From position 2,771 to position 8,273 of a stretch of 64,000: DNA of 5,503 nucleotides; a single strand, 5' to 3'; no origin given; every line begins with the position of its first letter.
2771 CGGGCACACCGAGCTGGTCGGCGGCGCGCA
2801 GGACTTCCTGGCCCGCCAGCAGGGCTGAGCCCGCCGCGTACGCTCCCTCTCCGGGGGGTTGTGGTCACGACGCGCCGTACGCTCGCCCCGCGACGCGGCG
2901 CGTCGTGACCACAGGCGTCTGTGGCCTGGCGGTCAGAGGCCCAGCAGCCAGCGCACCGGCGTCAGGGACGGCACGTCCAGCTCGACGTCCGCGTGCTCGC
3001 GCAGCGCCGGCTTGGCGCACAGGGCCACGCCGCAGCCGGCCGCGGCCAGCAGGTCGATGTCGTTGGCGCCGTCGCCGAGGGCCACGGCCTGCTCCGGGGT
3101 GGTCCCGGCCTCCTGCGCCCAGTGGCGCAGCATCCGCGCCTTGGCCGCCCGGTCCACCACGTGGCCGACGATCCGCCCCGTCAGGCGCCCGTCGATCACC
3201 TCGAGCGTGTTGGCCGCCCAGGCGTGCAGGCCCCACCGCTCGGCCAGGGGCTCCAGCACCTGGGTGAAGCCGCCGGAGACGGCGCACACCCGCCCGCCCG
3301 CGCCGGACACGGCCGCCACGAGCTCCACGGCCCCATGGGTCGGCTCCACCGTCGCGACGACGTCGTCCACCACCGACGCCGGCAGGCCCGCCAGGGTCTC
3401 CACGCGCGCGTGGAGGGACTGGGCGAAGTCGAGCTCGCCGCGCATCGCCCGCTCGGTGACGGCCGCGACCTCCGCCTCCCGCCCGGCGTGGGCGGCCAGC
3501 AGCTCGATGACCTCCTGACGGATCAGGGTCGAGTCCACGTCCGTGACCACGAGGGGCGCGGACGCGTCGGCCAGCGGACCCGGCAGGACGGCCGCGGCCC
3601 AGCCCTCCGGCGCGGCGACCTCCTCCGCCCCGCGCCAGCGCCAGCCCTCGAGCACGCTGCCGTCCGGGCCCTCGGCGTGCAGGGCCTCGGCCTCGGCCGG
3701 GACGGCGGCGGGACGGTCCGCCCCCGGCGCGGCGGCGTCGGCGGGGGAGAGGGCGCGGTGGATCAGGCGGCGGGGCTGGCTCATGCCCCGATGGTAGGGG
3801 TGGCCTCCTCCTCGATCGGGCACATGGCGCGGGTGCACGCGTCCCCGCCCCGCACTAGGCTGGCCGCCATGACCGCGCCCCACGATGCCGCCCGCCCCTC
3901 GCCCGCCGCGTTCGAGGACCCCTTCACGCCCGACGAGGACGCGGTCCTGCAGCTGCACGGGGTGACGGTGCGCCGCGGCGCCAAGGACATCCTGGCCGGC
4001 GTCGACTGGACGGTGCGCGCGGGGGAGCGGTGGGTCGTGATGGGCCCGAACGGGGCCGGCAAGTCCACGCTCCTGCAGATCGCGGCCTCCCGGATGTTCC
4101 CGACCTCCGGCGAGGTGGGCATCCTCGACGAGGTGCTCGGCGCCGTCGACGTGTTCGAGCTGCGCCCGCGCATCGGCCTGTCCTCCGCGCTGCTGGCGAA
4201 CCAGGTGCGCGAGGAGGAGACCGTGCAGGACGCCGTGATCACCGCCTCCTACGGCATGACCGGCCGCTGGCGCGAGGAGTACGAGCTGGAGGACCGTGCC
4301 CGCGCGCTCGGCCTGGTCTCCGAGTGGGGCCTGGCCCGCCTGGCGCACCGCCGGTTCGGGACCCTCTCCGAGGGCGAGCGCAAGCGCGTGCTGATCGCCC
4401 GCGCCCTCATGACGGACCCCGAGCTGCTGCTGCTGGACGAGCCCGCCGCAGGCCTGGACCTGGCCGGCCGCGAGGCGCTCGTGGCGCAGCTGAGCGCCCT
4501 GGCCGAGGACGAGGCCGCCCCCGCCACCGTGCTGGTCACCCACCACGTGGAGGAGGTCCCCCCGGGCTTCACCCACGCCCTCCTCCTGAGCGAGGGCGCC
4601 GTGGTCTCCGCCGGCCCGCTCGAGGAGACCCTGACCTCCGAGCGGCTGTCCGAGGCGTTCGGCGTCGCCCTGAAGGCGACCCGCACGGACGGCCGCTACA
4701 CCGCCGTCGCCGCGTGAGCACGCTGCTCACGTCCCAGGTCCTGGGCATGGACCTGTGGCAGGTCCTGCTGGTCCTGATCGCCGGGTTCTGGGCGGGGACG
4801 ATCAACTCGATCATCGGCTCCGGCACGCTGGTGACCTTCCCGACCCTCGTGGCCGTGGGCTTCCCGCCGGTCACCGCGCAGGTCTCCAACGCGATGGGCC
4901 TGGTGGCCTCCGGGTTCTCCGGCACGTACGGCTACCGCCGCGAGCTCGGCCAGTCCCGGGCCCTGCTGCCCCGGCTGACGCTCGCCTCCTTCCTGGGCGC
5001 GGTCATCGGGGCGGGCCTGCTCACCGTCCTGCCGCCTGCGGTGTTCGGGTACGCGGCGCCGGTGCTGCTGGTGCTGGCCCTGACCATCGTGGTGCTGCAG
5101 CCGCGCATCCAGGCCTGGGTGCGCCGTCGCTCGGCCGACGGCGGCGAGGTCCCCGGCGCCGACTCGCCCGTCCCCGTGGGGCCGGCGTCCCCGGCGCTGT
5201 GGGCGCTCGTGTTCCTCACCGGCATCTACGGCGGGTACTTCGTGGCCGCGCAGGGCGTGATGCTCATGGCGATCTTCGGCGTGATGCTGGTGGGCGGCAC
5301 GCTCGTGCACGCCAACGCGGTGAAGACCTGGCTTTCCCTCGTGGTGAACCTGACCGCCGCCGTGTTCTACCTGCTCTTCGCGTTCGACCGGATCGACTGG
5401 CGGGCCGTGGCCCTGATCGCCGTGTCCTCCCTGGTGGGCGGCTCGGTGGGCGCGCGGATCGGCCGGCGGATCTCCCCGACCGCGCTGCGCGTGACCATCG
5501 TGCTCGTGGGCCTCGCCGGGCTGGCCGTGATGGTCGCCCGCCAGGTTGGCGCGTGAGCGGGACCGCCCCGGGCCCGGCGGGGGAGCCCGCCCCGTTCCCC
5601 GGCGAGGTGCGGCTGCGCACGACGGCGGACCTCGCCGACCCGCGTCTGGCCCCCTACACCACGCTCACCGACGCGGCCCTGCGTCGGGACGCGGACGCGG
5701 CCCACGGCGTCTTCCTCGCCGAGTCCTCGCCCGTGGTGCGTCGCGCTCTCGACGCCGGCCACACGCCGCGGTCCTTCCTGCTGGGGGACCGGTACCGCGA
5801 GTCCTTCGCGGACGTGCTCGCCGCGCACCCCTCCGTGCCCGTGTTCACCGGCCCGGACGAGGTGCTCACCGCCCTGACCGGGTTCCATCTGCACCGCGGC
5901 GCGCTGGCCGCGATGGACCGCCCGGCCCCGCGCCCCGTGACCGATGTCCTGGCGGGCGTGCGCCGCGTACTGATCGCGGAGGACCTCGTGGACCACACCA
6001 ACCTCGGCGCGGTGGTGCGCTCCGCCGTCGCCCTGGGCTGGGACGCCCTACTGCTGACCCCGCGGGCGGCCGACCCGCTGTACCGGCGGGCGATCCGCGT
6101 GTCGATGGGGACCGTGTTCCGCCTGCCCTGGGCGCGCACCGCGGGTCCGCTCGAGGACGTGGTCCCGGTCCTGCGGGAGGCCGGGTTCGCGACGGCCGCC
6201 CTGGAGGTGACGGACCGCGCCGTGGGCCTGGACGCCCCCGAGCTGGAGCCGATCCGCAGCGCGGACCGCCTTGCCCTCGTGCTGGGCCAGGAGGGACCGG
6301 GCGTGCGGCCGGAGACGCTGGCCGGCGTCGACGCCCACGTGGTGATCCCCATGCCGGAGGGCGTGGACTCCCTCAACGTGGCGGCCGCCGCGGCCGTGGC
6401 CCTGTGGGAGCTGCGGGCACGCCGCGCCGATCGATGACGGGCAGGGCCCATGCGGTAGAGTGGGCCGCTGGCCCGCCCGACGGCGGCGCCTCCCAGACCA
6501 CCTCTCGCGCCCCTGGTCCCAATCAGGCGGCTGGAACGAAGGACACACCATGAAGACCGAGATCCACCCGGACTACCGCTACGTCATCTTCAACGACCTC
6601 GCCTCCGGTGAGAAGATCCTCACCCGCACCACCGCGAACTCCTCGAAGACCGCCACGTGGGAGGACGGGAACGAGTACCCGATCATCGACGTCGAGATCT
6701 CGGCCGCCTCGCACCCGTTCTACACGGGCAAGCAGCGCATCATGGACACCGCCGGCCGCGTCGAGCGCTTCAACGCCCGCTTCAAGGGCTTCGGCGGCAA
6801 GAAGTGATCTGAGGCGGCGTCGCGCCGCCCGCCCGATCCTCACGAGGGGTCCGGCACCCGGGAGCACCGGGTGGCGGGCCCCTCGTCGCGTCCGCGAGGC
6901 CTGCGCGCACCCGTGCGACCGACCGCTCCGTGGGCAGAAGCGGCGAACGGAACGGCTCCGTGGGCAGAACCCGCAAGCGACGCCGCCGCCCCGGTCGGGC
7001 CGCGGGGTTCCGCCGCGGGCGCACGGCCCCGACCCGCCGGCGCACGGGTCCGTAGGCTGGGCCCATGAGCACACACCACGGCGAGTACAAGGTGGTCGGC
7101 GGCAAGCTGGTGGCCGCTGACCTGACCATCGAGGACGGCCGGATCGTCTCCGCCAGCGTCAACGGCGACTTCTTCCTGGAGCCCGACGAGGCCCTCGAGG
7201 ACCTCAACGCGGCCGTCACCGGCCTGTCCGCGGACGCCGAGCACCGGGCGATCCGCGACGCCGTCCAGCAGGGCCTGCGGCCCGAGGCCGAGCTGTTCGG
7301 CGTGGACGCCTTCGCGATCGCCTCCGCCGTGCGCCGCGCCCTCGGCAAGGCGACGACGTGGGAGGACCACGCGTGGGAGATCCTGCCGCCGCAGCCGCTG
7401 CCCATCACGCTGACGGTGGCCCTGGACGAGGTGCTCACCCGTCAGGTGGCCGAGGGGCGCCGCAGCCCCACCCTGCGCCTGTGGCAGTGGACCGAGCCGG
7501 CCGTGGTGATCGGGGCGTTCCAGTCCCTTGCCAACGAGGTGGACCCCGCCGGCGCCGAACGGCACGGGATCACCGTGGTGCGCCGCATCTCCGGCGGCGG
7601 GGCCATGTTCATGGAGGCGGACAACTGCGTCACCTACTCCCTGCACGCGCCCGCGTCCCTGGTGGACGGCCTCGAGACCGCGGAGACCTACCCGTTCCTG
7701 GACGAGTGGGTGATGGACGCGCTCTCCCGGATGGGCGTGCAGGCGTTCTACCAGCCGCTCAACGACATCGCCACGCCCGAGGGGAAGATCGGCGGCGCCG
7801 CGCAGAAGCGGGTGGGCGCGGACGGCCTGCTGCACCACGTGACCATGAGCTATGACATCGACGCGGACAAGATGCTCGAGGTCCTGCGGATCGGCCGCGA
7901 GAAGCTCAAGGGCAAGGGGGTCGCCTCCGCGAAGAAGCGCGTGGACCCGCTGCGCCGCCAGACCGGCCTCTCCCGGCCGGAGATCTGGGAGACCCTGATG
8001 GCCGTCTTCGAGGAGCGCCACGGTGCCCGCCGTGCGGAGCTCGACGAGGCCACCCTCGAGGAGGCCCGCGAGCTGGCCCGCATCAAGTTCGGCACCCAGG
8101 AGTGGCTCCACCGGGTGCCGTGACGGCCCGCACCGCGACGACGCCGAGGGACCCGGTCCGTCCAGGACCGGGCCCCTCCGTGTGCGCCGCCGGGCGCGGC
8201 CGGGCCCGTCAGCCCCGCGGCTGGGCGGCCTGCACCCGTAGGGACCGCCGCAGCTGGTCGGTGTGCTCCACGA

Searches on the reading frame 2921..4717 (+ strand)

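Call 24: search_protein_families(library=ncbifam, proteins=[window:2921-4717:+], max_evalue=1e-10)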
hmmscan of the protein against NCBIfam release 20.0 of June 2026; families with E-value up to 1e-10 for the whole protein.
window:2921-4717:+ (598 aa): 142 families (the best 25 are shown)
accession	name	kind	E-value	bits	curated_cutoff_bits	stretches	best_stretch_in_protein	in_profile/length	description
TIGR03873.1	F420-0_ABC_ATP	hypoth_equivalog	3.7e-38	131.2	372.4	1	343-584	2-238/256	putative F420-0 ABC transporter ATP-binding protein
NF040873.1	AztA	equivalog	9.6e-33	113.4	220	1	354-547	4-183/191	zinc ABC transporter ATP-binding protein AztA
NF010068.0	PRK13548.1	equivalog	1.3e-32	113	261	1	340-589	3-249/261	heme ABC transporter ATP-binding protein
NF008186.0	PRK10938.1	equivalog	2.4e-32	112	459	2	455-572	109-224/490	molybdate ABC transporter ATP-binding protein ModF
TIGR04521.1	ECF_ATPase_2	equivalog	2.8e-31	108.7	330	1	355-583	18-245/279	energy-coupling factor transporter ATPase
NF007082.0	PRK09536.1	equivalog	5.2e-31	108.1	537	1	342-584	3-240/402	corrinoid ABC transporter ATPase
TIGR03864.1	PQQ_ABC_ATP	hypoth_equivalog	3.2e-29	102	302.25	1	343-573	2-222/236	ABC transporter, ATP-binding subunit, PQQ-dependent alcohol dehydrogenase system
TIGR02868.1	CydC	equivalog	2.1e-28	99.3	329.05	1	295-542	290-529/530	thiol reductant ABC exporter subunit CydC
NF053840.1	MnTportMntADein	equivalog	9.8e-28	97.3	400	1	342-583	1-232/240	manganese ABC transporter ATP-binding protein MntA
TIGR02315.1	ABC_phnC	equivalog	1.4e-27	96.7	266.1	1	347-569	6-232/243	phosphonate ABC transporter ATP-binding protein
NF010171.0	PRK13652.1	equivalog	4.9e-27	94.7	476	1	352-576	14-231/277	cobalt transporter ATP-binding subunit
TIGR02857.1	CydD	equivalog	3.1e-26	92.4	435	1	317-544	297-518/529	thiol reductant ABC exporter subunit CydD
TIGR01188.1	drrA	subfamily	8.6e-26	90.9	312.45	1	358-569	9-210/302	daunorubicin resistance ABC transporter, ATP-binding protein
NF010155.0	PRK13634.1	equivalog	1.3e-25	90.3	413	1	356-585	21-248/290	energy-coupling factor ABC transporter ATP-binding protein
TIGR01166.1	cbiO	subfamily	2.8e-25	88.9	211.8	1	355-544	5-188/190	cobalt ABC transporter, ATP-binding protein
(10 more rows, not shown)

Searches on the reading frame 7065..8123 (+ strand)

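Call 24: search_protein_families(library=ncbifam, proteins=[window:7065-8123:+], max_evalue=1e-10)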
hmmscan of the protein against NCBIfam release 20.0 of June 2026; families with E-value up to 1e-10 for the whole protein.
window:7065-8123:+ (352 aa): 5 families
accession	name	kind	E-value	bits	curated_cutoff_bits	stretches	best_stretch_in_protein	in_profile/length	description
NF053751.1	LplAB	exception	6.3e-164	545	550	1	5-352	1-348/348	lipoate-protein ligase LplAB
TIGR00545.2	lipoyltrans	equivalog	6.5e-41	140.4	280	1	115-348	12-239/328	lipoate--protein ligase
NF053750.1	LplA_large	exception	8.9e-37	126.8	480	1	117-347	13-244/248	lipoate-protein ligase large subunit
NF053790.1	LplA_LipA_fuse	exception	1.8e-25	89.6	800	1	139-347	37-233/606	bifunctional lipoate--protein ligase/lipoyl synthase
NF053749.1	LplB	equivalog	3.1e-23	81.8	65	1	6-93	1-86/86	lipoate-protein ligase small subunit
